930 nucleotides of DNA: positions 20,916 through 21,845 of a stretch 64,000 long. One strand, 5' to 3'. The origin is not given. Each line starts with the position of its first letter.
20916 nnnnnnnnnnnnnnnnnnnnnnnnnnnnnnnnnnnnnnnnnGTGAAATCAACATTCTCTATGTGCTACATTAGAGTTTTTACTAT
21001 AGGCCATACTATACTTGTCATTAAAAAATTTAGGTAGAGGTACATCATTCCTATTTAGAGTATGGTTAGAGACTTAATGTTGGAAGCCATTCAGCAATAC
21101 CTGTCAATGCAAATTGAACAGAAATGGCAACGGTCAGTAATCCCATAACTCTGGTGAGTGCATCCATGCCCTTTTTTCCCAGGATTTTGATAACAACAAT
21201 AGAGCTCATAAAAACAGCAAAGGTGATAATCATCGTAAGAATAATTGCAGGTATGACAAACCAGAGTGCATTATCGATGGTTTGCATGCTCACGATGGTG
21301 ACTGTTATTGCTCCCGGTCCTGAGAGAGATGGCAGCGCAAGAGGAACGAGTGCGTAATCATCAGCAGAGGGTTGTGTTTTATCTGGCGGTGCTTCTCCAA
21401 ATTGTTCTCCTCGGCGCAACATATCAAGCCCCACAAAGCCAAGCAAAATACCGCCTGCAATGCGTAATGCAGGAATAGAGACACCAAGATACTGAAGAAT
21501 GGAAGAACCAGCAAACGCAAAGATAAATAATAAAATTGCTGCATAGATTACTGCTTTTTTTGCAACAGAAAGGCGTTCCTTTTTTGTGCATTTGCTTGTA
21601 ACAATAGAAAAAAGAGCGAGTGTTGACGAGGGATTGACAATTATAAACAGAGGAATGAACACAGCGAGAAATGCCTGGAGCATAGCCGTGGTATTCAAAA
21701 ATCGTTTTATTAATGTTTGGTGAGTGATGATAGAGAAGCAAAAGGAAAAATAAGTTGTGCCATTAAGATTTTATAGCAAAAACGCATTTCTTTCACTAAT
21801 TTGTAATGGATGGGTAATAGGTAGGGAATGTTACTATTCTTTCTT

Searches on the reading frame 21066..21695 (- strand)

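Call 52: search_protein_families(library=pfam, proteins=[window:21066-21695:-], max_evalue=1)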
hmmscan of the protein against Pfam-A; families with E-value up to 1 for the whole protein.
window:21066-21695:- (209 aa): 5 families
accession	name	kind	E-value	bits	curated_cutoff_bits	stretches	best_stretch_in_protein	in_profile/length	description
PF01914.23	MarC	-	2.8e-53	180.8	23.9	1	7-204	2-203/203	MarC family integral membrane protein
PF18920.5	DUF5671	-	0.019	15.3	28.4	1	4-66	46-99/132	Domain of unknown function (DUF5671)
PF12420.13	DUF3671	-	0.047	13.6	34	1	42-169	153-213/223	Fam-L, Fam-M like protein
PF05106.17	Phage_holin_3_1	-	0.18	12.7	23.8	1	48-94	44-89/99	Phage holin family (Lysis protein S)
PF06624.17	RAMP4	-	0.45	11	24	1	45-70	32-57/60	Ribosome associated membrane protein RAMP4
